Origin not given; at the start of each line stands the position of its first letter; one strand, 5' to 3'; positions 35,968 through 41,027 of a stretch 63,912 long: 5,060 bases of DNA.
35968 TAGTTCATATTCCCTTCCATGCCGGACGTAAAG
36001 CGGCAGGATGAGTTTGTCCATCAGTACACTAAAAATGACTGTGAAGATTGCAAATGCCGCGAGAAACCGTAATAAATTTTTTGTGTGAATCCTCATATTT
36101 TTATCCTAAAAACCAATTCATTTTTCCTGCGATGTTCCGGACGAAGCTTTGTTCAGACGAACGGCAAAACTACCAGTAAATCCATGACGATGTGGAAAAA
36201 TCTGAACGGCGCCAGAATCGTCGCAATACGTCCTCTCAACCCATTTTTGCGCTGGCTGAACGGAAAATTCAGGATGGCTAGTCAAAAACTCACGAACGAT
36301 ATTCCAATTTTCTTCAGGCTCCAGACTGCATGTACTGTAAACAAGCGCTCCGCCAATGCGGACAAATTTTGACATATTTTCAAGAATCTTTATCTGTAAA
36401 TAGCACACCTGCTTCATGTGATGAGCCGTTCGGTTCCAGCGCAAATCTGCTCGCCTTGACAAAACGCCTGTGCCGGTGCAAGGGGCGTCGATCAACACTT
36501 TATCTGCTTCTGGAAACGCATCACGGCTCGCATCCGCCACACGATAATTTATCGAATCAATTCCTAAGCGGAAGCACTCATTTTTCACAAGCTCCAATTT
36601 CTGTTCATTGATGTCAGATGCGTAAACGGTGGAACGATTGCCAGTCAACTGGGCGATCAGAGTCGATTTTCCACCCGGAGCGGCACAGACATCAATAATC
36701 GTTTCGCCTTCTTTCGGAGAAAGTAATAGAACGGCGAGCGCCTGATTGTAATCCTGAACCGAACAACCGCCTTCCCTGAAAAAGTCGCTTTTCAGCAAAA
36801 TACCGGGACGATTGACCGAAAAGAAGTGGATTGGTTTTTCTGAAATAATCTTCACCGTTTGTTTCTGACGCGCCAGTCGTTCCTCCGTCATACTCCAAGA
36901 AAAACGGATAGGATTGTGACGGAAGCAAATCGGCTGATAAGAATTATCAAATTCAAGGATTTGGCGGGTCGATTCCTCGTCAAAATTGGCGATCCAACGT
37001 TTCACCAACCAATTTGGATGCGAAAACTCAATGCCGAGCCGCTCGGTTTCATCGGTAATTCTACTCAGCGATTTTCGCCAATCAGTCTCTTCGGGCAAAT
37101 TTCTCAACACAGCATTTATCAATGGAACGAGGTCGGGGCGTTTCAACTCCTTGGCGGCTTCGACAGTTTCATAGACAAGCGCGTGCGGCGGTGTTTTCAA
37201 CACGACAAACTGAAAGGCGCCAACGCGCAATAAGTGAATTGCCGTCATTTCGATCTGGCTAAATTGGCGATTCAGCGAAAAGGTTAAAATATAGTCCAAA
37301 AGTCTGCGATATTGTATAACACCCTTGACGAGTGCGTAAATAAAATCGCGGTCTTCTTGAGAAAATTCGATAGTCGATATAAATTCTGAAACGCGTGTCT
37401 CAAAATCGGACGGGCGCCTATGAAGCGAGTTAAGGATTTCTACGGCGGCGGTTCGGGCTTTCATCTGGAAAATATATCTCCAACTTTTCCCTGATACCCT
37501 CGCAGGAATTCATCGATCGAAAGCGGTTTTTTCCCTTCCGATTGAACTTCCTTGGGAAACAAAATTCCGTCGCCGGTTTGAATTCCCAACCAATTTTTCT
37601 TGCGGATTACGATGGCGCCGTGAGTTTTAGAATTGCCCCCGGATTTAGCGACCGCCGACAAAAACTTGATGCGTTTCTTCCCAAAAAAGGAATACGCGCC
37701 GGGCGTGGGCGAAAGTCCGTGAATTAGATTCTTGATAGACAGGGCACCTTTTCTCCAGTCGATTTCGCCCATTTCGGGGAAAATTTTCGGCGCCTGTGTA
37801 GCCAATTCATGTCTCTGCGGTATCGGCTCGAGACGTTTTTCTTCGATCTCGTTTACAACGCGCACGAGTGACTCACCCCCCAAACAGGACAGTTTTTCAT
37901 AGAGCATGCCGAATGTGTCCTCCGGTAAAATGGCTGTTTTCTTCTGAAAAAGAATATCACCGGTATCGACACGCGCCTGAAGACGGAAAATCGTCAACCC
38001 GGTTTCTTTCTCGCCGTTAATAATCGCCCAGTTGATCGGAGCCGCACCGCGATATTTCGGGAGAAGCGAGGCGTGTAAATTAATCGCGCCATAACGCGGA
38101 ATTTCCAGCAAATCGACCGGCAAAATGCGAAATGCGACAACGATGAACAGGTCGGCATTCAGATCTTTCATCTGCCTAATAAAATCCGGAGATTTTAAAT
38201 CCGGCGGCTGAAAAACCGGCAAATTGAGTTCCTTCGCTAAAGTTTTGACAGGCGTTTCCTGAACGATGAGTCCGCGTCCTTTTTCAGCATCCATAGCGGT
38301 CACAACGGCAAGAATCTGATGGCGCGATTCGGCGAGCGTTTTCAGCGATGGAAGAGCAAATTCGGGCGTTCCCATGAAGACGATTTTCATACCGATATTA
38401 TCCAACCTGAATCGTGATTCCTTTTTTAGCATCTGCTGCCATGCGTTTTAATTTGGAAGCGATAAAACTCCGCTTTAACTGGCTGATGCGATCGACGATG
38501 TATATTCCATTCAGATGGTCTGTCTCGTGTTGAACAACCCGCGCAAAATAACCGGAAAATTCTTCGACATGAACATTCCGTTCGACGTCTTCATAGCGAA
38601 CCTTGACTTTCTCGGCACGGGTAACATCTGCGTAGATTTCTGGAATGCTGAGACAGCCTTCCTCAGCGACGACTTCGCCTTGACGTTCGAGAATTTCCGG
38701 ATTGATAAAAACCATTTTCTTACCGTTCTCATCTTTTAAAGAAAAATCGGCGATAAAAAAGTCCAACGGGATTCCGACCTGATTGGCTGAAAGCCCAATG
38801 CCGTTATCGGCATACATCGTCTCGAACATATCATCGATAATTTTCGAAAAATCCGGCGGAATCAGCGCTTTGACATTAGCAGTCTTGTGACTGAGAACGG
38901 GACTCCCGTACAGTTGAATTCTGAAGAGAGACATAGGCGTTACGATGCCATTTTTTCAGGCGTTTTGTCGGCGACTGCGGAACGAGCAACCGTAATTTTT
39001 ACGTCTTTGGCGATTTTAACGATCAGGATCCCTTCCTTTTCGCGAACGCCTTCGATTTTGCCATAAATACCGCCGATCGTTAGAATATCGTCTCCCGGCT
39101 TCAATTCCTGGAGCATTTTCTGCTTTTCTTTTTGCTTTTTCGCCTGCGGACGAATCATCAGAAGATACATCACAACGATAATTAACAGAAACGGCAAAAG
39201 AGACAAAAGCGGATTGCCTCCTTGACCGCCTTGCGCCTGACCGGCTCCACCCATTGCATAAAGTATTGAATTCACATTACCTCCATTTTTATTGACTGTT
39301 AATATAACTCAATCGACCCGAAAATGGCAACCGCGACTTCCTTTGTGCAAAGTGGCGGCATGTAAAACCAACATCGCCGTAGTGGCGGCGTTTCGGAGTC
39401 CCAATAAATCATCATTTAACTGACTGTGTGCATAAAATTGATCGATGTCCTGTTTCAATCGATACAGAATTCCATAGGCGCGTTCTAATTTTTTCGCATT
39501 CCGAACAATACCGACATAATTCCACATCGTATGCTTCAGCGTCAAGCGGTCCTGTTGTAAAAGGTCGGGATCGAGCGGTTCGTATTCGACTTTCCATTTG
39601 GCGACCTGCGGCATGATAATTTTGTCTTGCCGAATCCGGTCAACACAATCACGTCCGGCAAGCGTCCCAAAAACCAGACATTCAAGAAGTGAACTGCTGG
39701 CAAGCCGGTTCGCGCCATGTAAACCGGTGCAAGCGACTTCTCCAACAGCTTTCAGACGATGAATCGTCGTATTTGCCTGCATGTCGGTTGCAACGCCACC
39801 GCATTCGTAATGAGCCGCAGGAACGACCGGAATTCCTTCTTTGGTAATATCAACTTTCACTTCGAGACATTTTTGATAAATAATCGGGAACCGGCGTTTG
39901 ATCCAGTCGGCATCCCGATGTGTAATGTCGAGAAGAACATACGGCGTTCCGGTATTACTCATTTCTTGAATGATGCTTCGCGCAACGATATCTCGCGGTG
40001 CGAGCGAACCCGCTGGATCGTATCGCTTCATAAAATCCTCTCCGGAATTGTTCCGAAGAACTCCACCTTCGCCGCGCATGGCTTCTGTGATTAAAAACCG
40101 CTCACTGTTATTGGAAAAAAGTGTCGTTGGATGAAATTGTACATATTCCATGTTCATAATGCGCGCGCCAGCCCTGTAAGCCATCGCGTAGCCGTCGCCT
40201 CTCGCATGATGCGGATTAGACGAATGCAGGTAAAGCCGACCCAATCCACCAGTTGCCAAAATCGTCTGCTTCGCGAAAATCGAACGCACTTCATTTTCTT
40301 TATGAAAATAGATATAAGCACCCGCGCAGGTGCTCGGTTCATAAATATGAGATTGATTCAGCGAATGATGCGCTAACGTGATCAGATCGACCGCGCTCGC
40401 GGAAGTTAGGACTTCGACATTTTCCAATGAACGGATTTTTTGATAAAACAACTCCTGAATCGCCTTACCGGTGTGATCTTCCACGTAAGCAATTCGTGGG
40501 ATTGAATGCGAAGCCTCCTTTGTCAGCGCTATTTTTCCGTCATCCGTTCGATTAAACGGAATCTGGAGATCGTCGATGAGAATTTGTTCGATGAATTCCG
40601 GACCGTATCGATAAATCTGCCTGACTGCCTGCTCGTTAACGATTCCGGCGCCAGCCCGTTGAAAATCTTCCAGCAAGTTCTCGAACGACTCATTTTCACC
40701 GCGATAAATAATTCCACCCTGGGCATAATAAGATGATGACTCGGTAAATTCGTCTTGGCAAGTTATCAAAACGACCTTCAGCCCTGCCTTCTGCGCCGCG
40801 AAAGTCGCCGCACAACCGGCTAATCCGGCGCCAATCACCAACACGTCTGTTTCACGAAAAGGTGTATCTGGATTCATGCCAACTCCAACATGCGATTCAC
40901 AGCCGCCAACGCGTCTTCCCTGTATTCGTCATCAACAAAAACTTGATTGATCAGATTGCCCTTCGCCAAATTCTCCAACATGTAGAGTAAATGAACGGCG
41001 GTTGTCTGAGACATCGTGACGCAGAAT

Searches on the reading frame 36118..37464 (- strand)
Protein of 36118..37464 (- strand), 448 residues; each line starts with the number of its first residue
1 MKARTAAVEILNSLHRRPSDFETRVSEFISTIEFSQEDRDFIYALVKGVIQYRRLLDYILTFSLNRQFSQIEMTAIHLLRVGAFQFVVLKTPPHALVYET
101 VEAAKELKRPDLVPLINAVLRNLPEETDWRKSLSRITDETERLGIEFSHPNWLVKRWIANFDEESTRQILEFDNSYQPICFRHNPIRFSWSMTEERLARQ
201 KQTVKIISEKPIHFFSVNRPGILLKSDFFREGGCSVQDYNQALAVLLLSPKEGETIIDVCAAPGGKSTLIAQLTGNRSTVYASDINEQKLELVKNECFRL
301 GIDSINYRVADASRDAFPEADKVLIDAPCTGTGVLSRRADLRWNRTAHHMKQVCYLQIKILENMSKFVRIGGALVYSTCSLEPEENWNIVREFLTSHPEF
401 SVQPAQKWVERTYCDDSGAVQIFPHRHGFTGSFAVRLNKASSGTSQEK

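Call 86: search_protein_families(library=pfam, proteins=[window:36118-37464:-], max_evalue=0.00001)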
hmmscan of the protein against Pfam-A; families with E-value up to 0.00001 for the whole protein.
window:36118-37464:- (448 aa): 5 families
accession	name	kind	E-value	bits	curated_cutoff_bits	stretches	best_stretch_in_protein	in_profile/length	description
PF01189.24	Methyltr_RsmB-F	-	1.2e-50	172.4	27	1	246-437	2-198/199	16S rRNA methyltransferase RsmB/F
PF01029.23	NusB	-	8.4e-25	88.1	23.1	1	1-123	1-131/133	NusB family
PF13847.12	Methyltransf_31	-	8.1e-08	32.5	27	1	251-382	2-115/145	Methyltransferase domain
PF22458.1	RsmF-B_ferredox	-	3.3e-07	30.8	27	1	149-204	1-55/74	Methyltr_RsmF/B-like, ferredoxin-like domain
PF01728.25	FtsJ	-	2.3e-06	28.1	24.1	1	251-380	20-141/181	FtsJ-like methyltransferase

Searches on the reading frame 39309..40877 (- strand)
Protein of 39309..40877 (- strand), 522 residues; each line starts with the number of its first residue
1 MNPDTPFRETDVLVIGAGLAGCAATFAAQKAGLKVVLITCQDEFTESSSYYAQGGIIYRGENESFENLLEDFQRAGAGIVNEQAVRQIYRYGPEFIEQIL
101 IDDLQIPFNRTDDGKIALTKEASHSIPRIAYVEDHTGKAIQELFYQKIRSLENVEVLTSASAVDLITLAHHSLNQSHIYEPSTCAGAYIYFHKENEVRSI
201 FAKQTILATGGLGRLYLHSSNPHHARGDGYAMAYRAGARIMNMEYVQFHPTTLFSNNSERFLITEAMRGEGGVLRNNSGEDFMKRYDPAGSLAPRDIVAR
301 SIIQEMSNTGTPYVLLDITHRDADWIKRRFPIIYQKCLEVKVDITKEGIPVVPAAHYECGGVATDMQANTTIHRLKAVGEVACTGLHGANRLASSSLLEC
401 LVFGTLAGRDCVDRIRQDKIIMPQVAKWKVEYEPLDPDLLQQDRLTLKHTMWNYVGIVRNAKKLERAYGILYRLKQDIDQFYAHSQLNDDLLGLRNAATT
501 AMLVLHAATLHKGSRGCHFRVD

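Call 86: search_protein_families(library=pfam, proteins=[window:39309-40877:-], max_evalue=0.00001)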
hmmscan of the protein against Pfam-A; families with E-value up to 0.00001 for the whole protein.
window:39309-40877:- (522 aa): 7 families
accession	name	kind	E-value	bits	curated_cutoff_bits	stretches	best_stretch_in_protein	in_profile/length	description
PF00890.30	FAD_binding_2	-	9.4e-81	272.5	20.4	1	11-397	1-414/414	FAD binding domain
PF02910.25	Succ_DH_flav_C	-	1.4e-09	38.4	20.8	1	445-522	2-85/130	Fumarate reductase flavoprotein C-term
PF01266.30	DAO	-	3.3e-09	37.2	27.9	1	11-123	1-99/353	FAD dependent oxidoreductase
PF01134.28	GIDA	-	1.1e-07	31.8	22.1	1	11-41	1-31/391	Glucose inhibited division protein A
PF03486.20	HI0933_like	-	2.7e-07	30.7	50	0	11-127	2-112/244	HI0933-like protein Rossmann domain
PF07992.20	Pyr_redox_2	-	6.1e-06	26.3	26.1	0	11-44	2-35/291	Pyridine nucleotide-disulphide oxidoreductase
PF12831.13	FAD_oxidored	-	7e-06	26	27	0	11-39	1-29/416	FAD dependent oxidoreductase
